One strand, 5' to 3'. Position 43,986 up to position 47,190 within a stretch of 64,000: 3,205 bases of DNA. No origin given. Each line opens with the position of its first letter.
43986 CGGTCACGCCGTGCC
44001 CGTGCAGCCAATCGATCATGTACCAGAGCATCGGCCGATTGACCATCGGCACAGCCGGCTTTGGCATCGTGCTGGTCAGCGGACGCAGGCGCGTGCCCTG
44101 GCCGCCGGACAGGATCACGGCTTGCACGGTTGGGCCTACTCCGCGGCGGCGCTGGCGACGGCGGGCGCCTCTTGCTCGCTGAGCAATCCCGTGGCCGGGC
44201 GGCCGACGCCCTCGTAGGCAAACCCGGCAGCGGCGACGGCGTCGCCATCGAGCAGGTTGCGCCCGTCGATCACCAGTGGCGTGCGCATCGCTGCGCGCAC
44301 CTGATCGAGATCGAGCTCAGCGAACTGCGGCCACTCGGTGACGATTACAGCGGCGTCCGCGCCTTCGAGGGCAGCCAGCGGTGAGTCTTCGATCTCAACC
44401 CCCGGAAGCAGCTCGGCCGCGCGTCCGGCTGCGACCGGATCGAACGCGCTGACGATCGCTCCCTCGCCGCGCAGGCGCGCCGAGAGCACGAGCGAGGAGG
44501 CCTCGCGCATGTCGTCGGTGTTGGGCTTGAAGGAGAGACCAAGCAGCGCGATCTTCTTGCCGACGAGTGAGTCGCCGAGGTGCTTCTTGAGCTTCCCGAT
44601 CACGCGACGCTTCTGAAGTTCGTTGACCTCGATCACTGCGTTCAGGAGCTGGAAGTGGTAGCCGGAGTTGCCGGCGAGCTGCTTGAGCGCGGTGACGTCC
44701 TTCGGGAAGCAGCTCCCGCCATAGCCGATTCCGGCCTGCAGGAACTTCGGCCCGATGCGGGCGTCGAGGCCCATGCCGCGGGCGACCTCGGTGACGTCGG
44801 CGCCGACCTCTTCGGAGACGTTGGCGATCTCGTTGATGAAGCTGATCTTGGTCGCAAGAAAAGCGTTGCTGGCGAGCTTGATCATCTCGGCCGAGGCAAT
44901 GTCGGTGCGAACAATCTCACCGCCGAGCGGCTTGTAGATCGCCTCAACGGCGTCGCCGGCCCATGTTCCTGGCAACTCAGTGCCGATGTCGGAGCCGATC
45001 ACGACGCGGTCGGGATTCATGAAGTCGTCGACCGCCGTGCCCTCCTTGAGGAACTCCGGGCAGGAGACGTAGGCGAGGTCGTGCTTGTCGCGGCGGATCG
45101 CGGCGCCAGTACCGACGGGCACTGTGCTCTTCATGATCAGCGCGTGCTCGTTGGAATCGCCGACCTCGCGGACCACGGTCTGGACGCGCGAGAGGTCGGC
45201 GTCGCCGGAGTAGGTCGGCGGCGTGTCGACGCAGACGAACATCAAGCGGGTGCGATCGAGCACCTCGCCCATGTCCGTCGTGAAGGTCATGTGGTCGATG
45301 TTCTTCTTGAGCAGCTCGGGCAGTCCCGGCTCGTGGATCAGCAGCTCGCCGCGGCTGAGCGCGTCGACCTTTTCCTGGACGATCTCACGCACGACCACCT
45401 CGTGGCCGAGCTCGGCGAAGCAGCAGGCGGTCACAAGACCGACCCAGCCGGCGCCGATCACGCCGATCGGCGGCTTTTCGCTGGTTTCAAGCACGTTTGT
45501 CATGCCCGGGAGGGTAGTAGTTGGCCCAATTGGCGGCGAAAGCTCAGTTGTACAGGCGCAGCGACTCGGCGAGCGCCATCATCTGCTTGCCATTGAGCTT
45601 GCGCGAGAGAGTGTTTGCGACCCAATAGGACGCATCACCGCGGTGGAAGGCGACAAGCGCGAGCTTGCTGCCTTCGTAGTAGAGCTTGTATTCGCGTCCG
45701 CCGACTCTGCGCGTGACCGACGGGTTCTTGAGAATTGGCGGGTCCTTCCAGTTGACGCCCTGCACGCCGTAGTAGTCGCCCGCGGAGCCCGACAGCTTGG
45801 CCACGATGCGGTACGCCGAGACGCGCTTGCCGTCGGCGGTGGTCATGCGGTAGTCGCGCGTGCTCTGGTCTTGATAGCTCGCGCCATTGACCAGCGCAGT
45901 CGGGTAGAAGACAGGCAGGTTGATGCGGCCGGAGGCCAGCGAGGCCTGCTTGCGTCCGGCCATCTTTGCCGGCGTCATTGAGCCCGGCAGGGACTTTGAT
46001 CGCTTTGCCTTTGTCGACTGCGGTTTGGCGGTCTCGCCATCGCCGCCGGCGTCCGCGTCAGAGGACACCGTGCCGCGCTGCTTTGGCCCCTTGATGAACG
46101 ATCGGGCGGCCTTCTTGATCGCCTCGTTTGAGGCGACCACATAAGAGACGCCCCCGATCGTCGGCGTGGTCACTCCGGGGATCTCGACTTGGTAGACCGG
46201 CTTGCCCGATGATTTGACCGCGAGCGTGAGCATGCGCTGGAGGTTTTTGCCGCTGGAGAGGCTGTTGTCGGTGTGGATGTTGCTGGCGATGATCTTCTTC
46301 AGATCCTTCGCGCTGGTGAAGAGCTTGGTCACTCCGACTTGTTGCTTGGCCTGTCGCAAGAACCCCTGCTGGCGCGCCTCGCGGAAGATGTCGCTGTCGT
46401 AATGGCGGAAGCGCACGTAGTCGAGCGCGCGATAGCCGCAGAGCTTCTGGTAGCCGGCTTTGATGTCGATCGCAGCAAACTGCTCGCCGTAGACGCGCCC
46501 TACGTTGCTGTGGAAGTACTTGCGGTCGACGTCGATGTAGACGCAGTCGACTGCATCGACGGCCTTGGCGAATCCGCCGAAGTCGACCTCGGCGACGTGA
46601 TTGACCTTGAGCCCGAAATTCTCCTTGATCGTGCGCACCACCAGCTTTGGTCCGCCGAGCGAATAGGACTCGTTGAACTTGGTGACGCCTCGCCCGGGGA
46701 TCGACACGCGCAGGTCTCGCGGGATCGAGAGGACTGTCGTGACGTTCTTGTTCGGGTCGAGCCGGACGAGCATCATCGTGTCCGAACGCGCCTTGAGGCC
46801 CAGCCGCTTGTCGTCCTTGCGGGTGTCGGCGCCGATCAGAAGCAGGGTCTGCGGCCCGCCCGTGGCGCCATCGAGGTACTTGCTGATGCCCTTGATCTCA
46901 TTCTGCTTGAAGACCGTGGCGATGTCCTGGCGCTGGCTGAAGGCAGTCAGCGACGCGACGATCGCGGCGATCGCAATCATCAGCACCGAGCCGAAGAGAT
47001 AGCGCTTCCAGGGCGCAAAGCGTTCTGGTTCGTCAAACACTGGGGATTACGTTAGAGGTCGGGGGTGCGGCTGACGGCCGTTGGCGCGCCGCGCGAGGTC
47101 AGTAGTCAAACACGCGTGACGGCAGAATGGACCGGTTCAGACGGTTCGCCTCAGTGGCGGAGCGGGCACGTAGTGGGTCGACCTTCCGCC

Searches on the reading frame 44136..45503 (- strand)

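Call 3: search_protein_families(library=ncbifam, proteins=[window:44136-45503:-])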
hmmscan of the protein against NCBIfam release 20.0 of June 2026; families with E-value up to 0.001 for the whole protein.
window:44136-45503:- (455 aa): 7 families
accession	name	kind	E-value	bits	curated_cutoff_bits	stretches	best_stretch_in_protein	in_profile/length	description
NF047673.2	TeichurnBiosyTuaD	equivalog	6.5e-139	463.8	700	1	13-437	4-433/439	UDP-glucose 6-dehydrogenase TuaD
TIGR03026.1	NDP-sugDHase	subfamily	1.6e-119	399.4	189.8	1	13-416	3-413/413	nucleotide sugar dehydrogenase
NF041297.1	UDPGDh_AglM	equivalog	5.8e-115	384.6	670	1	13-432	3-427/429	UDP-glucose 6-dehydrogenase AglM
NF040825.1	UDPMaNacDH_Arch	equivalog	1e-49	169.5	750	1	13-435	3-415/418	UDP-N-acetyl-D-mannosamine dehydrogenase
NF008286.0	PRK11064.1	equivalog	2.8e-37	128.3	459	1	13-406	6-411/420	UDP-N-acetyl-D-mannosamine dehydrogenase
NF011631.0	PRK15057.1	equivalog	1.5e-36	126.4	757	1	13-358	3-339/388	UDP-glucose 6-dehydrogenase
NF011729.0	PRK15182.1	equivalog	1.5e-06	27.3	592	1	13-359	9-358/425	Vi polysaccharide biosynthesis UDP-N-acetylglucosamine C-6 dehydrogenase TviB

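Call 4: search_protein_families(library=pfam, proteins=[window:44136-45503:-])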
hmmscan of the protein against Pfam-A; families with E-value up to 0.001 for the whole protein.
window:44136-45503:- (455 aa): 3 families
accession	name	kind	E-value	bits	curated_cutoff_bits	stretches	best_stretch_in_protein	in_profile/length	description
PF03721.20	UDPG_MGDP_dh_N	-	1e-43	149.5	27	1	13-172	3-176/187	UDP-glucose/GDP-mannose dehydrogenase family, NAD binding domain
PF00984.24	UDPG_MGDP_dh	-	1.1e-38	131.7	25.4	1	204-295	2-93/94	UDP-glucose/GDP-mannose dehydrogenase family, central domain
PF03720.21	UDPG_MGDP_dh_C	-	2.5e-30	105.3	30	1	319-419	1-102/103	UDP-glucose/GDP-mannose dehydrogenase family, UDP binding domain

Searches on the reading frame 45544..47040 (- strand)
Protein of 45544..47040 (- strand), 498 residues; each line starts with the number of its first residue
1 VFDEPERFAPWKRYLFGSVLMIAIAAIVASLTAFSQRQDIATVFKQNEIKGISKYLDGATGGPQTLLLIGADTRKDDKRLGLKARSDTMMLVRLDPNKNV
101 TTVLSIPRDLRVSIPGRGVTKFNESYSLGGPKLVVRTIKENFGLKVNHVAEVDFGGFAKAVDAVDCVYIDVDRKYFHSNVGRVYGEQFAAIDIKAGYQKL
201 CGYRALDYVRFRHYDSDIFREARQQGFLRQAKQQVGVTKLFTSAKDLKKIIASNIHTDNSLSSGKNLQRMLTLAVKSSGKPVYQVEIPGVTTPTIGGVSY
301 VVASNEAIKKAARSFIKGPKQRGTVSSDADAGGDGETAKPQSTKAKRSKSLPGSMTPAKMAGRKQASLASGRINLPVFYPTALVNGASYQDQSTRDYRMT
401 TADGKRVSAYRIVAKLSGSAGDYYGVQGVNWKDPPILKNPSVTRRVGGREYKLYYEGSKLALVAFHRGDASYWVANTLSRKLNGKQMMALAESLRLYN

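Call 3: search_protein_families(library=ncbifam, proteins=[window:45544-47040:-])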
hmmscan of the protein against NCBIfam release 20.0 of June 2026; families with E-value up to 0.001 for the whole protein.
window:45544-47040:- (498 aa): 4 families
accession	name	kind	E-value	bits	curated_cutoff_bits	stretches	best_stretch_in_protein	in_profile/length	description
TIGR00350.1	lytR_cpsA_psr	domain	7.9e-33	113.9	62.3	1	84-233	1-148/152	LCP family glycopolymer transferase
NF006897.1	PRK09379.1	equivalog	1.2e-27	97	441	1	55-309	51-287/298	polyisoprenyl-teichoic acid--peptidoglycan teichoic acid transferase TagU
NF047591.1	ligase_LytR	equivalog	1.1e-23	84.1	450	1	20-311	16-307/336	glycopolymer--peptidoglycan transferase LytR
NF051849.1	LCP_trans_Cps2A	equivalog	0.00012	21.4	650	1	84-274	239-418/477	LCP family glycopolymer transferase CpsA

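Call 4: search_protein_families(library=pfam, proteins=[window:45544-47040:-])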
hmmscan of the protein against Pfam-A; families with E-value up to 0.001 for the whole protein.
window:45544-47040:- (498 aa): 1 family
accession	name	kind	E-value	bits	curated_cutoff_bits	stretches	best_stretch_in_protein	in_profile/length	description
PF03816.19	LytR_cpsA_psr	-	4.2e-37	128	24.6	1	85-234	1-147/150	LytR_cpsA_psr family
